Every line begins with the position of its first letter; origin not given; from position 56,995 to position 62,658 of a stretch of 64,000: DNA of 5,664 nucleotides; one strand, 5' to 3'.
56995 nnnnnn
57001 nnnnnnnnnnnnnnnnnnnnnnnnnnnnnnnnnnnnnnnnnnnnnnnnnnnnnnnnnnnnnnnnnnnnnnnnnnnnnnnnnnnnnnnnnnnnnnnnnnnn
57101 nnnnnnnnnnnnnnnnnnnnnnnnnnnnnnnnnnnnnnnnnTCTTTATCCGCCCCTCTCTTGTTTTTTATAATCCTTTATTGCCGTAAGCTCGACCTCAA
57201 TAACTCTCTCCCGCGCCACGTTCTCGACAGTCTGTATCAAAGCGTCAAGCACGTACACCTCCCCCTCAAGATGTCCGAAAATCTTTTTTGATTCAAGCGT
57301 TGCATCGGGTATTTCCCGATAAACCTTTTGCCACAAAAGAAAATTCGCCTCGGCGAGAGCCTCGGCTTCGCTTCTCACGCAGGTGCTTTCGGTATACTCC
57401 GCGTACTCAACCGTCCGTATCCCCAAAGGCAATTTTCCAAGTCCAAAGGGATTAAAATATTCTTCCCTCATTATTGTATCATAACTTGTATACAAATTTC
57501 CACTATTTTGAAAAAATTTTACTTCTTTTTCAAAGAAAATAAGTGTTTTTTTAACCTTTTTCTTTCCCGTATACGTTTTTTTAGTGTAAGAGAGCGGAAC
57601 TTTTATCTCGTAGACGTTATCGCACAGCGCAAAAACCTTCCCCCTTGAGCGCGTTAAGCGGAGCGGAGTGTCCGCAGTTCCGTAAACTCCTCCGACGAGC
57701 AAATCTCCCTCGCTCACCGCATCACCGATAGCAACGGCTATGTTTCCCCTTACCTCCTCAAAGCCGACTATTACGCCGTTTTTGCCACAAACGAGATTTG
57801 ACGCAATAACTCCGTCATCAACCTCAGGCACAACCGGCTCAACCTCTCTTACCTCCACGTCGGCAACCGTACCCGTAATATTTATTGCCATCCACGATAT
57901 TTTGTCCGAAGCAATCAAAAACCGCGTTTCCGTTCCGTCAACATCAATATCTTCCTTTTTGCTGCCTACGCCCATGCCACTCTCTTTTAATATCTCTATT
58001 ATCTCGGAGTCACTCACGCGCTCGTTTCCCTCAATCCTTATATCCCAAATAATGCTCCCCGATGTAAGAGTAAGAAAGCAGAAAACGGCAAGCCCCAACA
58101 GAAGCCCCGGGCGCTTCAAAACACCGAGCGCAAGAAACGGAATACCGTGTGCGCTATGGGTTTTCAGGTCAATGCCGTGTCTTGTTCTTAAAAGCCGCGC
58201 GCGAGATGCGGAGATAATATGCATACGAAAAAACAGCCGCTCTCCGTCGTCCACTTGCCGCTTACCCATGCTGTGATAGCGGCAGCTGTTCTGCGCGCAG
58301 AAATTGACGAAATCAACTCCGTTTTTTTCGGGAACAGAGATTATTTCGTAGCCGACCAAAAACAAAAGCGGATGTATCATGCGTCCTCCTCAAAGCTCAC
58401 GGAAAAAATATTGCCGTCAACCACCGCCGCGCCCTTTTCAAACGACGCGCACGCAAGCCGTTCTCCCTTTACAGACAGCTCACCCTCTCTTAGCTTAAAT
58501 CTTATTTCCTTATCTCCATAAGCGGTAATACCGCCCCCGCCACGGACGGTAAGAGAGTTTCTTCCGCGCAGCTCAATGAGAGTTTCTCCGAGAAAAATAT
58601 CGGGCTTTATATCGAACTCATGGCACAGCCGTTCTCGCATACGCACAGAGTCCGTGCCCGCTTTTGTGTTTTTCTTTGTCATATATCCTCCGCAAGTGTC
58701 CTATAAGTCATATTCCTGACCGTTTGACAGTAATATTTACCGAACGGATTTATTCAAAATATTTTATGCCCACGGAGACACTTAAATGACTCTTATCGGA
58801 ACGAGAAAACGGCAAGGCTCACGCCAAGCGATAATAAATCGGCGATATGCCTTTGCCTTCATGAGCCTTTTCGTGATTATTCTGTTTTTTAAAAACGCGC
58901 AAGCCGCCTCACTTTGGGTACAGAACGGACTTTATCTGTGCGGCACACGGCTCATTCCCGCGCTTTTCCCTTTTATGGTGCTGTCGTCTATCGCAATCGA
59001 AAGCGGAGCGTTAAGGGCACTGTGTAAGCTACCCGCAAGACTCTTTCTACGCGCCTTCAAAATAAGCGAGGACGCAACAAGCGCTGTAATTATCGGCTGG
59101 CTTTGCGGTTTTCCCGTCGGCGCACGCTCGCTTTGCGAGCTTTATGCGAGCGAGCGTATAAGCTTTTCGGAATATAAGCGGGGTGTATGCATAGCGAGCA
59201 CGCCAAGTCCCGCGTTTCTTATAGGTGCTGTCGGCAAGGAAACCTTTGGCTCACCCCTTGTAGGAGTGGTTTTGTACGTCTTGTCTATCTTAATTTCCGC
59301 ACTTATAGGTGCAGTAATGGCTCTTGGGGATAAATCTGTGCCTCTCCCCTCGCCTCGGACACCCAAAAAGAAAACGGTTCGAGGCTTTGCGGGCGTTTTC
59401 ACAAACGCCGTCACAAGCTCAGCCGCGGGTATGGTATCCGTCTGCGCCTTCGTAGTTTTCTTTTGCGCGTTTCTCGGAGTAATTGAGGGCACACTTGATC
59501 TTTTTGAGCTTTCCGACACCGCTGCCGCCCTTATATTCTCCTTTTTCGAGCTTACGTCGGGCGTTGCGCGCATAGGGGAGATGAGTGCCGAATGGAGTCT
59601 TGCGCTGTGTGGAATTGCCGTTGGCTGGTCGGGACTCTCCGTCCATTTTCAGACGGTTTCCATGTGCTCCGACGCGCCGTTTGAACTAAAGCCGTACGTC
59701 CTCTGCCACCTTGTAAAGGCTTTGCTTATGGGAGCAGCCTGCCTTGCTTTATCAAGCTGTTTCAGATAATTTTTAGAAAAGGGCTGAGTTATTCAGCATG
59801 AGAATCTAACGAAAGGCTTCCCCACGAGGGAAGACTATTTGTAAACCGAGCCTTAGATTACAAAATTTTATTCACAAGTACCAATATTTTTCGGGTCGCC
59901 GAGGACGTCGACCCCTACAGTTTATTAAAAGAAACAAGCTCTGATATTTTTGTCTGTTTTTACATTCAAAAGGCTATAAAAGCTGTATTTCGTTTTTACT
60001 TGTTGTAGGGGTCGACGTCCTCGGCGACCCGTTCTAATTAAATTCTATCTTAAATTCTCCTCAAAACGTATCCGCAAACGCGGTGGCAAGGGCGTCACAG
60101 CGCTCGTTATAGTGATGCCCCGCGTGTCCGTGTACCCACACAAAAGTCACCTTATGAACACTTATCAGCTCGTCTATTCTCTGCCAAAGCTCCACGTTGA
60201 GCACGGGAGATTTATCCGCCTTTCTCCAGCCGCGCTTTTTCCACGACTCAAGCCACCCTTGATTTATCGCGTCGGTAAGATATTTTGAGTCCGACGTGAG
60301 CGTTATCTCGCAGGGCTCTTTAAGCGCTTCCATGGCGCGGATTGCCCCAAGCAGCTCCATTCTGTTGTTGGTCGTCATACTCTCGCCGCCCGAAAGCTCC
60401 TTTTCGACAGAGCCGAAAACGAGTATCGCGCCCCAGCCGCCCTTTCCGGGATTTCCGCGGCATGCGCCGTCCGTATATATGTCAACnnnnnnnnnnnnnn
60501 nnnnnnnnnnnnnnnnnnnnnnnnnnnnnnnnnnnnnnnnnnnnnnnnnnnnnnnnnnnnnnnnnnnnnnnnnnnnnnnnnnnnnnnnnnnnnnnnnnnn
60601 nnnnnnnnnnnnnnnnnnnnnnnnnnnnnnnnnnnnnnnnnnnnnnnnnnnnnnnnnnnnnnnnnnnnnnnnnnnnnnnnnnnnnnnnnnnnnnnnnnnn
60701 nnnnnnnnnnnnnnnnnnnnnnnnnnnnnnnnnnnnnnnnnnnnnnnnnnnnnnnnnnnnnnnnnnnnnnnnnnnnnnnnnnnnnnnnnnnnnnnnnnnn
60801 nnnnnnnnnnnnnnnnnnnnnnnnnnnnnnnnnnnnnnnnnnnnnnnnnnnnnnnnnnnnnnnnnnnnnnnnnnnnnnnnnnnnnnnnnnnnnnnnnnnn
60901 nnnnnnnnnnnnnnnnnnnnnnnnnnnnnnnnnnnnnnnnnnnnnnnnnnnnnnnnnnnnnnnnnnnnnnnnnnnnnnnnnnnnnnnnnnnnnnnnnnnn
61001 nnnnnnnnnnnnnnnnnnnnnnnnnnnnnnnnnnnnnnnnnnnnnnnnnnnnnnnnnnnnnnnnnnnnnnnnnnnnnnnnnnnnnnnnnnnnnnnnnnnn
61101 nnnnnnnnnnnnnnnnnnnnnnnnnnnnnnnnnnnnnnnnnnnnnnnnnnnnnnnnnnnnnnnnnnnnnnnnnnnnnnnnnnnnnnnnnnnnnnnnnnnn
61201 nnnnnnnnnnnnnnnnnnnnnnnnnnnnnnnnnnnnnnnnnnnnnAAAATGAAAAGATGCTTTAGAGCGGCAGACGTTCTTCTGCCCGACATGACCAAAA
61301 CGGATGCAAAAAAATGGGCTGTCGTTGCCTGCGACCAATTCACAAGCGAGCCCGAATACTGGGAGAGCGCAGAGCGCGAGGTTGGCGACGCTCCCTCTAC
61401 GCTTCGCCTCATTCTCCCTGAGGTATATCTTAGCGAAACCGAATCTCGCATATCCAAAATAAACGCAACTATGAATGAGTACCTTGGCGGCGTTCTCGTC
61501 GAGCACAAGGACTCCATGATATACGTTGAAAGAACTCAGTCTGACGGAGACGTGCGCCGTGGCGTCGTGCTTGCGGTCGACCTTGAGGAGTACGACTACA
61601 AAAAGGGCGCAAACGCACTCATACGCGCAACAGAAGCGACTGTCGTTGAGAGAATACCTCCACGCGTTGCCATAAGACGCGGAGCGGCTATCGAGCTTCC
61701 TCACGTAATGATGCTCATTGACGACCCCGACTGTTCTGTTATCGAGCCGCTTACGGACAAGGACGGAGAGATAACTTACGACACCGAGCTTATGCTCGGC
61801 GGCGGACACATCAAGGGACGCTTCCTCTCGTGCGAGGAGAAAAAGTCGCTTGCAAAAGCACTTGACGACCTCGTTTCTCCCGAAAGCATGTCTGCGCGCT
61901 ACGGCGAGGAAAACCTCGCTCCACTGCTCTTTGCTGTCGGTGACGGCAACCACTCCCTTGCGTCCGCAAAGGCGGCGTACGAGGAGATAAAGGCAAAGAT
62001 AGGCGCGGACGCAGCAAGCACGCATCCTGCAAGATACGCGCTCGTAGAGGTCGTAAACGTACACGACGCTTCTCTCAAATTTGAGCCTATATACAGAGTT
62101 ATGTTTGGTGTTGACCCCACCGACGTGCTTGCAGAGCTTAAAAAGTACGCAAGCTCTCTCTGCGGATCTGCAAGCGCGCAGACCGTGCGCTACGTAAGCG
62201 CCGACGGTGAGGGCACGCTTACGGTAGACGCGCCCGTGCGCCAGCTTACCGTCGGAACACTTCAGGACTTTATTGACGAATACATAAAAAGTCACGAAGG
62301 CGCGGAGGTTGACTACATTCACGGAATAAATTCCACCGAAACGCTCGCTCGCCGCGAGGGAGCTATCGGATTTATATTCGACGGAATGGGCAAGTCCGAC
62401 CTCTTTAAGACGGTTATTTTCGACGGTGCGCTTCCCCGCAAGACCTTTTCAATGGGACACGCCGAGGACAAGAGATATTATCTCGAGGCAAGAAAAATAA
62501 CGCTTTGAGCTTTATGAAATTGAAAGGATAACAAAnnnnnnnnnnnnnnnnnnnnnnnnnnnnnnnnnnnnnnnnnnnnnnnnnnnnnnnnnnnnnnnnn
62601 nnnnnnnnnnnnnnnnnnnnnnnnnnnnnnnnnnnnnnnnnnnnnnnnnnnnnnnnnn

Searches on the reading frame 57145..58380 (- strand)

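Call 75: search_protein_families(library=pfam, proteins=[window:57145-58380:-], max_evalue=0.001)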
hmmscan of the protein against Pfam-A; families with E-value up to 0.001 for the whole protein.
window:57145-58380:- (411 aa): 1 family
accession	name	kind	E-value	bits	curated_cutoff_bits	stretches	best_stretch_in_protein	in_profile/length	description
PF06898.16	YqfD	-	8.3e-76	255.8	25.2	1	7-388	2-379/379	Putative stage IV sporulation protein YqfD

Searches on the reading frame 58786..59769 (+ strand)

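Call 75: search_protein_families(library=pfam, proteins=[window:58786-59769:+], max_evalue=0.001)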
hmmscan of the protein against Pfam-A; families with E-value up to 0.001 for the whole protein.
window:58786-59769:+ (327 aa): 1 family
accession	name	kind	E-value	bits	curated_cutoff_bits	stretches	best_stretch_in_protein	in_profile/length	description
PF07670.19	Gate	-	2.6e-05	25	29.6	1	55-180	3-100/104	Nucleoside recognition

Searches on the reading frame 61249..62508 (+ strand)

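Call 75: search_protein_families(library=pfam, proteins=[window:61249-62508:+], max_evalue=0.001)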
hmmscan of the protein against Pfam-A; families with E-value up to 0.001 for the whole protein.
window:61249-62508:+ (419 aa): 1 family
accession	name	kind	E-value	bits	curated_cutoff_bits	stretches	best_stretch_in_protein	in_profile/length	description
PF06245.16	DUF1015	-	1.5e-57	195.4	25.8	1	19-343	11-323/325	Protein of unknown function (DUF1015)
